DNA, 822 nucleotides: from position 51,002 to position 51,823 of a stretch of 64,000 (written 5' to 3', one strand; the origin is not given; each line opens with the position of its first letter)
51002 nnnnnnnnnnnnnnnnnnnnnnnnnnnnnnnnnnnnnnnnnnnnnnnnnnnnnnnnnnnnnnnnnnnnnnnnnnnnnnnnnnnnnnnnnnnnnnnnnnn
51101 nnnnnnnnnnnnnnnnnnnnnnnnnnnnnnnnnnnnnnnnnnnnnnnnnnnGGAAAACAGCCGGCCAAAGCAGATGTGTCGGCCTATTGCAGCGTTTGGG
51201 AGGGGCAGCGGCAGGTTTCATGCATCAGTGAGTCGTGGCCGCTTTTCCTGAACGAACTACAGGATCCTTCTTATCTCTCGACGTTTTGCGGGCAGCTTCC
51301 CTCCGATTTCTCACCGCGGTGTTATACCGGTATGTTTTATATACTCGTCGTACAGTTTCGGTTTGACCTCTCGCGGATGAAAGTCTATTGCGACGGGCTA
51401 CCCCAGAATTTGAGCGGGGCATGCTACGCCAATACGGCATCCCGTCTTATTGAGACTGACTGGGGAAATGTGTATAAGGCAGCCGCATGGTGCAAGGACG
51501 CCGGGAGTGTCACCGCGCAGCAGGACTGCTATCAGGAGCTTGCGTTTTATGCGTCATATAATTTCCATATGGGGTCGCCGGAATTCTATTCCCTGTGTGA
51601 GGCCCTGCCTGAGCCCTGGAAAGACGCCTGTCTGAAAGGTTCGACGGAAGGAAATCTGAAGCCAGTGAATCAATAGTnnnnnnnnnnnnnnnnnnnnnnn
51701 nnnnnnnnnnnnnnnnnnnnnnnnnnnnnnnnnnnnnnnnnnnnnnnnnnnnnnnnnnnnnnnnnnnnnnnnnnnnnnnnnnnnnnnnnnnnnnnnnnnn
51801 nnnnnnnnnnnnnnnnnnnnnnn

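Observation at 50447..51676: The Cys/His-rich proteins are built from repeated C-x8-11-C[YFW] hairpin units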

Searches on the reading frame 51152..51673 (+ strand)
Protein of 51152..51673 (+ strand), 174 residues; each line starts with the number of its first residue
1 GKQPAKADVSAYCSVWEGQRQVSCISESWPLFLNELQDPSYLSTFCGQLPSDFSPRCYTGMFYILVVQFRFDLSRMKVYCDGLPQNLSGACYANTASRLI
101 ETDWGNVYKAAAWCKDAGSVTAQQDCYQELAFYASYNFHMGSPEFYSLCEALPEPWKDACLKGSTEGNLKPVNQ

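Call 62: predict_structure(alignment_id=A3)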
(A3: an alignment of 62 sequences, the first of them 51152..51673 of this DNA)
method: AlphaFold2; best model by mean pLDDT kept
length: 174 residues; sequences in the alignment: 62
mean_pLDDT: 94.6   pTM: 0.89
mean pLDDT of the five models: 94.6, 94.3, 93.7, 93.7, 93.2
residues with pLDDT >= 90: 159; 70-90: 9; 50-70: 6; < 50: 0
segments of 3 or more residues with pLDDT < 50: none
pLDDT, mean of each block of 10 residues (from residue 1): 90 96 97 98 97 96 98 98 97 98 97 98 98 94 96 97 72 73
secondary structure, 60 per line:
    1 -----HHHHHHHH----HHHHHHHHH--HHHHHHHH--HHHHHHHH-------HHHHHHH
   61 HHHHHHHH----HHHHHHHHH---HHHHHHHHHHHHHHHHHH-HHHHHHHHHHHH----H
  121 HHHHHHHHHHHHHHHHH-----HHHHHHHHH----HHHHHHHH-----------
elements in order: H6-13 H18-26 H29-36 H39-46 H54-68 H73-81 H85-102 H104-115 H120-137 H143-151 H156-163

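Call 64: fold_search(model_id=the predicted structure, library=pdb)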
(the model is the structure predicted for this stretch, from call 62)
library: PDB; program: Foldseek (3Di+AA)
matches with E <= 10: 445; with E <= 0.001: 0
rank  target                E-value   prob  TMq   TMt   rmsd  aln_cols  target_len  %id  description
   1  4ga2                  9.4e-02  0.89  0.33  0.37   7.9       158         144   17  Structure of the N-terminal domain of Nup358 (released 2012-09-26)
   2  4ga0                  1.4e-01  0.80  0.33  0.37   8.0       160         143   18  Structure of the N-terminal domain of Nup358 (released 2012-09-26)
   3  2r17_D                2.1e-01  0.69  0.33  0.24   9.2       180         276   12  Functional architecture of the retromer cargo-recognition complex (released 2007-10-30)
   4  8r0j_D                3.0e-01  0.60  0.33  0.24   9.4       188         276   10  Crystal structure of the retromer complex VPS29/VPS35 with the ligand bis-1,3-phenyl guanylhydrazone, 2a (released 2024-03-27)
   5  9cpa_Q                3.6e-01  0.28  0.24  0.12  13.5       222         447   13  Structure of a Mammalian DHX29-bound 43S Pre-initiation Complex (released 2025-07-23)
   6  4ga1                  4.0e-01  0.54  0.32  0.36   8.1       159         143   19  Structure of the N-terminal domain of Nup358 (released 2012-09-26)
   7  8rks_H                4.0e-01  0.51  0.32  0.21   9.7       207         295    9  Structure of VPS29-VPS35 bound to the LFa motif R21 of Fam21. (released 2024-04-24)
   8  5k7v_A                4.2e-01  0.13  0.18  0.13  16.5       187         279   12  Computational Design of Self-Assembling Cyclic Protein Homooligomers (released 2017-04-12)
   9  6emg_B                5.8e-01  0.28  0.29  0.24  14.3       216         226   12  Crystal structure of Rrp1 from Chaetomium thermophilum in space group P6322 (released 2017-12-27)
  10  5f0k_B                6.1e-01  0.66  0.39  0.20  10.2       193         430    9  Structure of VPS35 N terminal region (released 2016-12-07)
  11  6emf_A                6.1e-01  0.33  0.30  0.25  13.2       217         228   12  Crystal structure of Rrp1 from Chaetomium thermophilum in space group C2 (released 2017-12-27)
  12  9n74_OA               6.4e-01  0.38  0.34  0.25  11.2       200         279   12  SSU processome maturation and disassembly, State H (released 2025-10-29)
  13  5oj8                  6.4e-01  0.28  0.29  0.26  12.0       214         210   14  Crystal structure of the KLC1-TPR domain ([A1-B5] fragment) (released 2017-10-11)
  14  6tzt_A                6.4e-01  0.28  0.27  0.19  12.0       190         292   15  Crystal structure of human alpha/epsilon-COP of the COPI vesicular coat bound to alpha-COP STM2 (released 2019-11-13)
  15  4i17                  6.4e-01  0.25  0.28  0.23  12.7       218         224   12  Crystal structure of a TPR repeats protein (BF2334) from Bacteroides fragilis NCTC 9343 at 1.50 A resolution (released 2012-12-12)
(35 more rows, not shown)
